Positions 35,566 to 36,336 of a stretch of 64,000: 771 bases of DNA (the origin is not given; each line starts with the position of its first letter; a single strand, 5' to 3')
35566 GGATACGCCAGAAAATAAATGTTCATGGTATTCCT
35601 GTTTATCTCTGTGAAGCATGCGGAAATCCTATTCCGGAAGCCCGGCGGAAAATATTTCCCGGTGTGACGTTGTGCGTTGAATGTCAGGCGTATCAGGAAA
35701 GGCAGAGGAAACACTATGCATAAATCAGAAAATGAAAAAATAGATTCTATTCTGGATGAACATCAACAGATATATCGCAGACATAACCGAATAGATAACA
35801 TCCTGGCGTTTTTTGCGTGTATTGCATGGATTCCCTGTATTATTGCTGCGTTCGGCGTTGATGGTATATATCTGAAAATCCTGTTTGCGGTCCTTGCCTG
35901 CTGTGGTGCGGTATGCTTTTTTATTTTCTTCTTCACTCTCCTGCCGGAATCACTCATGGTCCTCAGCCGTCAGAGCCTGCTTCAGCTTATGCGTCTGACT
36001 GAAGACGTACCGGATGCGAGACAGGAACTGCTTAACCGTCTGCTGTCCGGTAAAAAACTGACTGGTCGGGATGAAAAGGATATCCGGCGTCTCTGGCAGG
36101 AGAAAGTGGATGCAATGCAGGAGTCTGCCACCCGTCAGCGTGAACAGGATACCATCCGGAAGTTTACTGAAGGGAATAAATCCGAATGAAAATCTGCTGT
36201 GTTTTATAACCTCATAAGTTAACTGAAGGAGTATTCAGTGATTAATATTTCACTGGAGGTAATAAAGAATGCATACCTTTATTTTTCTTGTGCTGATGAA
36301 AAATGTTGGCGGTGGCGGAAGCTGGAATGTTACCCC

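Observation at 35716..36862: Three small low-GC ORFs between traR and traC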

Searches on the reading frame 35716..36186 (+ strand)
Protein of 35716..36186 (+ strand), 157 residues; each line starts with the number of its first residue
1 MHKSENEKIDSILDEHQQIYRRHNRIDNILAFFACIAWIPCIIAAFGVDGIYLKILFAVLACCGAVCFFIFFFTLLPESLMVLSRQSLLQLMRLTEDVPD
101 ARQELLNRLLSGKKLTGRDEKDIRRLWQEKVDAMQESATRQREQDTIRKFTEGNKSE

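Call 9: search_protein_families(proteins=[window:35716-36186:+], library=ncbifam, max_evalue=1)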
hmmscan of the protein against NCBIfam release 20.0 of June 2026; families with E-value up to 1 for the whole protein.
window:35716-36186:+ (157 aa): 1 family
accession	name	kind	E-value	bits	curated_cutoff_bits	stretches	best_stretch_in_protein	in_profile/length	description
NF045536.1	phasin_PhaP6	equivalog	0.02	15.3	100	1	109-139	30-60/138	polyhydroxyalkanoate granule-associated phasin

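Call 10: search_protein_families(proteins=[window:35716-36186:+], library=phrogs, max_evalue=1)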
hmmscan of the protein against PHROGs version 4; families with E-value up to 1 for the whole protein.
window:35716-36186:+ (157 aa): 2 families
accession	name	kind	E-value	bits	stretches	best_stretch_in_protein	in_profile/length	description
phrog_37682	-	unknown function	0.085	14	1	16-67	10-62/95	-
phrog_25944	-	unknown function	0.23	12.5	1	20-59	51-88/125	-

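Call 11: search_protein_families(proteins=[window:35716-36186:+], library=padloc, max_evalue=1)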
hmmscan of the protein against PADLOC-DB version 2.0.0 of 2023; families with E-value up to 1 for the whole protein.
window:35716-36186:+ (157 aa): 1 family
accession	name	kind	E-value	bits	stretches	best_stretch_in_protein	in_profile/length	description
PDLC03514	REase_II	-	0.026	11.8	1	49-123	106-180/386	Type II restriction enzyme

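Call 25: profile_search(protein=window:35716-36186:+)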
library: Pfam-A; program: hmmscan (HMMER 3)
A. the first sequence (157 residues): domains with independent E <= 10: 3; with E <= 0.001: 0
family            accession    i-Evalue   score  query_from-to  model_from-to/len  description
DUF6761           PF20547.3        0.11    13.1     125-153         9-37/82  Family of unknown function (DUF6761)
Pox_I5            PF04713.17       0.37    11.3      20-45         41-66/75  Poxvirus protein I5
DUF2207_C         PF20990.2        0.48    10.5       8-71        122-185/247  Predicted membrane protein (DUF2207) C-terminal domain

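Call 34: find_homologous_proteins(query=window:35716-36186:+, max_evalue=0.01)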
Query window:35716-36186:+ (157 aa): 149 proteins with E <= 0.01 among 166 candidates; the best 120 are listed.
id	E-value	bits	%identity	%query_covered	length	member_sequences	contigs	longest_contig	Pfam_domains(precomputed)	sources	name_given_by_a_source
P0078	3.1e-95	334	97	100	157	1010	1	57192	-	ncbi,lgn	ncbi:hypothetical protein ACRXST_004095 [Escherichia coli]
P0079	3.2e-94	331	96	99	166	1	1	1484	-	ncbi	-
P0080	3.3e-94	331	96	100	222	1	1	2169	PF01258.24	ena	-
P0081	3.7e-94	330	96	100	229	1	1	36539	PF01258.24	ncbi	-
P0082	9.5e-94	329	96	100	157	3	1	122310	-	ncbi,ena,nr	ncbi:hypothetical protein DMI65_04780 [Escherichia coli]|nr:hypothetical protein [Escherichia coli]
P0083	1.3e-92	325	95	100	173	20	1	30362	-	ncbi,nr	ncbi:hypothetical protein DFZ90_23935 [Escherichia coli]|nr:hypothetical protein [Escherichia coli]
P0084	2.2e-92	325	94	100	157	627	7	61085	-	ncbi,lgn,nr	ncbi:TPA: hypothetical protein ACIYY1_004663 [Escherichia coli]|nr:hypothetical protein [Salmonella 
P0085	2.5e-92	324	96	97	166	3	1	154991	-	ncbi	-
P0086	1.6e-91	322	95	97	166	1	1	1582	-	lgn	-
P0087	3.9e-91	321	96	96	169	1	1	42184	-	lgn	-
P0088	3.9e-91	321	96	96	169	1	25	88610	-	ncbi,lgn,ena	-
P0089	2.4e-90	318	96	96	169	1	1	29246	-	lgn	-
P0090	2.8e-90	318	95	96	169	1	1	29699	-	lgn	-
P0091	5.5e-90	317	98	93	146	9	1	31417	-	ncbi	ncbi:hypothetical protein ACXHW0_004701 [Escherichia coli]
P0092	5.8e-90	317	94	100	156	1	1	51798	-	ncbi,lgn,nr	ncbi:hypothetical protein JYY64_004274 [Salmonella enterica subsp. houtenae serovar 50:g,z51:-]|nr:h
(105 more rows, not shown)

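Call 47: predict_structure(alignment_id=A3)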
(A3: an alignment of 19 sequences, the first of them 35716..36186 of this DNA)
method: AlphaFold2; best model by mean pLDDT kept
length: 157 residues; sequences in the alignment: 19
mean_pLDDT: 76.9   pTM: 0.53
mean pLDDT of the five models: 76.9, 74.4, 74.2, 74.1, 72.0
residues with pLDDT >= 90: 3; 70-90: 121; 50-70: 33; < 50: 0
segments of 3 or more residues with pLDDT < 50: none
pLDDT, mean of each block of 10 residues (from residue 1): 70 81 76 71 69 75 73 59 80 85 86 81 89 86 83 64
secondary structure, 60 per line:
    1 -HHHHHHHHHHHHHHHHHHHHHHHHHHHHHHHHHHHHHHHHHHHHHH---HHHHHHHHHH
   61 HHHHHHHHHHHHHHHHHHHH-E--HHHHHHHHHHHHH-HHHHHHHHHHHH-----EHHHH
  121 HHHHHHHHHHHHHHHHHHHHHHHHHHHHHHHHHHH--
elements in order: H2-47 H51-80 H85-97 H99-110 H117-155

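Call 51: search_protein_representatives(alignment_id=A3)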
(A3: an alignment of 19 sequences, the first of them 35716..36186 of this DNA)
Query: 19 sequences, 157 profile positions. Proteins with E-value up to 0.001 (for the whole library): 98; up to 1e-10: 60; up to 1e-30: 15. The best 98 are listed.
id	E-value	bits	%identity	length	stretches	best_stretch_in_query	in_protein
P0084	1.7e-84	297.9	-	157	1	1-157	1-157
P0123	4.5e-64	231.5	-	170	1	1-126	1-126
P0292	2.4e-58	212.9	-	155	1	1-157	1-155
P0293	2.6e-54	199.8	-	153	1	1-155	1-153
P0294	3.7e-53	196.0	-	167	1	1-120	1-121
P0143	2.4e-51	190.2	-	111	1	1-110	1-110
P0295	4.8e-51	189.2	-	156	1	5-156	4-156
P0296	1.5e-46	174.6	-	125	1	1-108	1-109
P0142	1.5e-45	171.3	-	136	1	1-102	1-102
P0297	1.1e-44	168.5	-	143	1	1-107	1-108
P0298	4.4e-44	166.5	-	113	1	28-156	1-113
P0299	4.1e-40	153.7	-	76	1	81-156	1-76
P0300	1.1e-39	152.2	-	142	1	1-99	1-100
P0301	1.6e-38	148.5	-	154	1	72-157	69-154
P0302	3.1e-36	141.1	-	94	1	73-157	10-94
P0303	2.8e-30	121.7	-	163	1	4-157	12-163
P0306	9.9e-27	110.2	-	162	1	5-156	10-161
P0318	3.7e-19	85.6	-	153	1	5-152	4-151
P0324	1.3e-15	74.1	-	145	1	1-152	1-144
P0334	1.3e-13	67.6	-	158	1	5-128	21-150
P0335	1.9e-13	67.1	-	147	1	5-151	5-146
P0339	1.2e-12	64.4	-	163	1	3-137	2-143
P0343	2.0e-11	60.5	-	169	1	5-154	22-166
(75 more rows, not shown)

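Call 53: find_encoding_contigs(protein=P0303, flank=5000, max_places=3)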
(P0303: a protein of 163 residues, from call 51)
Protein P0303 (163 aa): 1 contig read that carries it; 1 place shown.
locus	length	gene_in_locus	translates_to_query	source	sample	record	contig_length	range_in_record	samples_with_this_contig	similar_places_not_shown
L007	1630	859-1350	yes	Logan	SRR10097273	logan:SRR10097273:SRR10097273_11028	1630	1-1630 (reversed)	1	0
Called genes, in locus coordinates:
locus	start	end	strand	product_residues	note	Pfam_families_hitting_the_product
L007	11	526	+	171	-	PF09676:TraV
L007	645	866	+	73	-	PF01258:zf-dskA_traR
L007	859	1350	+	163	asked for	-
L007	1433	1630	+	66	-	?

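Call 54: find_encoding_contigs(protein=P0318, flank=5000, max_places=3)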
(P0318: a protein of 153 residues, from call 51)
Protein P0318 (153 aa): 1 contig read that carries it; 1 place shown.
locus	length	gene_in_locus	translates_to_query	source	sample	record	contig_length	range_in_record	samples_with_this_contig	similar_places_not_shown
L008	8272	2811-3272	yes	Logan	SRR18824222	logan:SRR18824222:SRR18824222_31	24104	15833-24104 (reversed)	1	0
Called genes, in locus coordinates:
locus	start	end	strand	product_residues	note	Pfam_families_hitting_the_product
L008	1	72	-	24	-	?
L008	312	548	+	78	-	-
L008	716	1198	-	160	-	-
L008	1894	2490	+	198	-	PF02357:NusG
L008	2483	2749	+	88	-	-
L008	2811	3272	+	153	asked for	-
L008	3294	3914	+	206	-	PF01464:SLT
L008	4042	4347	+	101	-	-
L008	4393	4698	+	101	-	PF05101:VirB3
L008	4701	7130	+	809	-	PF27097:VirB4_TrbE_N, PF03135:CagE_TrbE_VirB, PF19044:P-loop_TraG (faint)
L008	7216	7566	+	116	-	PF05973:Gp49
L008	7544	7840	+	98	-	PF13744:HTH_37, PF13560:HTH_31 (weak), PF01381:HTH_3 (weak)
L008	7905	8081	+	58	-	-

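Call 55: find_encoding_contigs(protein=P0343, flank=5000, max_places=3)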
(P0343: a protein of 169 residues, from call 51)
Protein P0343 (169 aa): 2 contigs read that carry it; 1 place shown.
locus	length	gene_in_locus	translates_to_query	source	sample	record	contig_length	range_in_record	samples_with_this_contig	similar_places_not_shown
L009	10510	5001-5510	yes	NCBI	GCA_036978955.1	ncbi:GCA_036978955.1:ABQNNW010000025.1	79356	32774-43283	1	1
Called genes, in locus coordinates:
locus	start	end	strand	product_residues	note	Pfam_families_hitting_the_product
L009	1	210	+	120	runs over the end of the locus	PF05513:TraA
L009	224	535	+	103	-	PF07178:TraL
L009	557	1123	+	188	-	PF05309:TraE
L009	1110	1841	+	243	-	PF06586:TraK_N, PF23536:TraK_C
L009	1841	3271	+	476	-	PF03743:TrbI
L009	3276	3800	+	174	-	PF07296:TraP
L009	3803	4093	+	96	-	-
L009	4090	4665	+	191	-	PF09676:TraV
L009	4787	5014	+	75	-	PF01258:zf-dskA_traR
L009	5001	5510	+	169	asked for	-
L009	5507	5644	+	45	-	-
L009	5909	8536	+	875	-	PF11130:TraC_F_IV, PF19044:P-loop_TraG, PF01935:DUF87 (weak)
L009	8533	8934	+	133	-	PF09677:TrbI_Ftype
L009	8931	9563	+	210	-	PF12477:TraW_N (weak)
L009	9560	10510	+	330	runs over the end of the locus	PF06834:TraU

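Call 56: find_encoding_contigs(protein=P0306, flank=4000, max_places=2)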
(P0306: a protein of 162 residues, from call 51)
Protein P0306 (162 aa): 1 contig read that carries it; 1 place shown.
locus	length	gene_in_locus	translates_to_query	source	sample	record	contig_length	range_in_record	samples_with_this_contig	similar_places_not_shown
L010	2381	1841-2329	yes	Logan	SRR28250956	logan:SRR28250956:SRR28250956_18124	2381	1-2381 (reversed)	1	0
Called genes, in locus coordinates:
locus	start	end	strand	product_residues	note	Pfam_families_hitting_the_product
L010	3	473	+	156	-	?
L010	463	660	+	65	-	-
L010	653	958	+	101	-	-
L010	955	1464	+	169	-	PF09676:TraV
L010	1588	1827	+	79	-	PF01258:zf-dskA_traR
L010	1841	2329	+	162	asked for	-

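Call 57: find_encoding_contigs(protein=P0335, flank=4000, max_places=2)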
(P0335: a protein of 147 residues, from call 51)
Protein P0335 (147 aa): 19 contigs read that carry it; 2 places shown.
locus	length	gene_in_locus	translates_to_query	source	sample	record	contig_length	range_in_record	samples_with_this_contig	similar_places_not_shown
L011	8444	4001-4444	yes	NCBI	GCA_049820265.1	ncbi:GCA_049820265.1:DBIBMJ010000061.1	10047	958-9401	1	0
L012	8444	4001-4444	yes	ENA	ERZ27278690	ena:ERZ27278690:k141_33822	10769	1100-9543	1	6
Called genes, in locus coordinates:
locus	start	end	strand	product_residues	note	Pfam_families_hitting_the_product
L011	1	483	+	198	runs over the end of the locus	PF04352:ProQ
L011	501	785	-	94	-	-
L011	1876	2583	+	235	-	-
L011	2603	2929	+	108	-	-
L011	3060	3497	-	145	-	PF15919:HicB_lk_antitox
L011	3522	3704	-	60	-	PF07927:HicA_toxin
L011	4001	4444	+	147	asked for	-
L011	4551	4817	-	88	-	PF05534:HicB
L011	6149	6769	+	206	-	-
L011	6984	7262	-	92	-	PF09827:CRISPR_Cas2 (weak)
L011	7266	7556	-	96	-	PF17375:DUF5397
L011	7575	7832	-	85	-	PF13560:HTH_31 (weak), PF01381:HTH_3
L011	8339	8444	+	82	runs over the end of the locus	PF05532:CsbD, PF19029:DUF883_C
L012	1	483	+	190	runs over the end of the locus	PF04352:ProQ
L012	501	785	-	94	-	-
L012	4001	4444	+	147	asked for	-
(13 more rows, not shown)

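Call 58: find_encoding_contigs(protein=P0339, flank=4000, max_places=2)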
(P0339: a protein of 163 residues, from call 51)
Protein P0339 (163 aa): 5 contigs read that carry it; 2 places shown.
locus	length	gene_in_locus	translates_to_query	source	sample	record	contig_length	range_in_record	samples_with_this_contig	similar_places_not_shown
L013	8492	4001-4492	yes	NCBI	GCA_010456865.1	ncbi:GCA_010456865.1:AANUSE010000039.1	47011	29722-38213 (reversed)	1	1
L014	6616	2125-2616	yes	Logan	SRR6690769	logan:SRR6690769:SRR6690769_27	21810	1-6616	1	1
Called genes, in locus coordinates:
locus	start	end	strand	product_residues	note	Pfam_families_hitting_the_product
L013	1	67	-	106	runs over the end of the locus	-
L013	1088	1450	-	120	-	-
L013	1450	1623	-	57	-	-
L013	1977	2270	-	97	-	PF05016:ParE_toxin (weak)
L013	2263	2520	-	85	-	-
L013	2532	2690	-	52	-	-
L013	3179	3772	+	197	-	PF02357:NusG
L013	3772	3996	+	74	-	-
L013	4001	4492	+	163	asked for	-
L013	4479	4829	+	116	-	-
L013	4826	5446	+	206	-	PF01464:SLT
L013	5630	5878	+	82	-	-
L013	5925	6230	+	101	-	PF05101:VirB3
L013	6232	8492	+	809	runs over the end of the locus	PF27097:VirB4_TrbE_N, PF03135:CagE_TrbE_VirB, PF19044:P-loop_TraG (faint)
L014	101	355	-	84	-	PF05016:ParE_toxin (weak)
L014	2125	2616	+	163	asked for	-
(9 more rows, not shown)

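Call 59: find_encoding_contigs(protein=P0324, flank=4000, max_places=2)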
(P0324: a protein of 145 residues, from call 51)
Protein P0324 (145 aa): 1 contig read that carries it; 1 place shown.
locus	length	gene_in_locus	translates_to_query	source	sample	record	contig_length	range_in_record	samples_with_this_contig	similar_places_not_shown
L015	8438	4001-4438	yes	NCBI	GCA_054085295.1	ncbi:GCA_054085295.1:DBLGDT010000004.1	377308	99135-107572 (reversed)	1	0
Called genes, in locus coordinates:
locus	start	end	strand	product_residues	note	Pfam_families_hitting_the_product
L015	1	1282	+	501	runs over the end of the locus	PF07916:TraG_N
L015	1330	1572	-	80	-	-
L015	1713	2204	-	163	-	PF05638:T6SS_HCP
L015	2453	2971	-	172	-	PF10908:Tlde1_dom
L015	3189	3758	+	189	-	-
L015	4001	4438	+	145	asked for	-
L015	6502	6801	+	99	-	PF14110:DUF4282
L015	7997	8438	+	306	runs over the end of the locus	PF12834:Phage_int_SAM_2, PF12835:Integrase_1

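Call 60: find_encoding_contigs(protein=P0334, flank=4000, max_places=2)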
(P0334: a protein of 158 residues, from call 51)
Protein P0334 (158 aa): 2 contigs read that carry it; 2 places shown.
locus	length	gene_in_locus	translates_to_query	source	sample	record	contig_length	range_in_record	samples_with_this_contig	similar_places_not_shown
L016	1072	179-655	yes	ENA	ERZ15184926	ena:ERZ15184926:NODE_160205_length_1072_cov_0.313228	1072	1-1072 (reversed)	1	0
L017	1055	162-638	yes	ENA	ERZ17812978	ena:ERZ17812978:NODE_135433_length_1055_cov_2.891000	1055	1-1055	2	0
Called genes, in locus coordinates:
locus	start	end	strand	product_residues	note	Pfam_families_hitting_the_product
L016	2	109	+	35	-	?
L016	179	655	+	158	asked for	-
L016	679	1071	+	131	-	?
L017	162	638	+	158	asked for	-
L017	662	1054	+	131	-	?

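Call 64: fold_search(model_id=the predicted structure, library=afdb50)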
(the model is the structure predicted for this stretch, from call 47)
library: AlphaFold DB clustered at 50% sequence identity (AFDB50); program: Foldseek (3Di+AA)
matches with E <= 10: 86; with E <= 0.001: 9
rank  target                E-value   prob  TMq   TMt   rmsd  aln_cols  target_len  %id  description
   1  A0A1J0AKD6            1.8e-13  1.00  0.89  0.89   2.2       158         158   67  YfhA [Escherichia coli]
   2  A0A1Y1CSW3            2.3e-11  1.00  0.73  0.69   3.7       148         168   62  YfhA protein [Escherichia coli]
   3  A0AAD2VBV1            6.0e-11  1.00  0.71  0.84   2.4       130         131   61  YfhA [Escherichia coli O33]
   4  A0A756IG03            1.7e-10  1.00  0.87  0.88   2.6       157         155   48  Conjugative transfer protein [Salmonella enterica]
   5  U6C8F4                7.4e-08  1.00  0.75  0.71   3.3       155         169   39  YafA [Escherichia coli]
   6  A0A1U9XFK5            7.3e-07  1.00  0.81  0.81   2.1       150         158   25  Protein YafA [Escherichia coli]
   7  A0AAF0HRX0            2.1e-06  1.00  0.67  0.74   3.4       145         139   29  Protein YafA [Escherichia coli]
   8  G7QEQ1                1.1e-05  1.00  0.43  0.57   7.8       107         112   60  YfhA protein [Escherichia coli F18+]
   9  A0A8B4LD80            1.6e-04  1.00  0.55  0.53   7.5       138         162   28  Uncharacterized protein [Shigella sonnei]
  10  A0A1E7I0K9            4.4e-01  0.99  0.47  0.51   8.6       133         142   14  SMODS and SLOG-associating 2TM effector domain-containing protein
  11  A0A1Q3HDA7            8.4e-01  0.66  0.33  0.26  11.7       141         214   14  Uncharacterized protein
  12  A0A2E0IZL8            1.0e+00  0.80  0.34  0.32  10.1       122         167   16  Uncharacterized protein
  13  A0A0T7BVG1            1.1e+00  0.41  0.24  0.19  13.7       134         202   11  SMODS and SLOG-associating 2TM effector domain-containing protein
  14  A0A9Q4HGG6            1.6e+00  0.82  0.38  0.24  13.0       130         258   10  SLATT domain-containing protein [Bacillus spizizenii]
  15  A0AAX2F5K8            1.9e+00  0.69  0.38  0.28  15.8       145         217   14  SMODS and SLOG-associating 2TM effector domain-containing protein [Prevotella scopos JCM 17725]
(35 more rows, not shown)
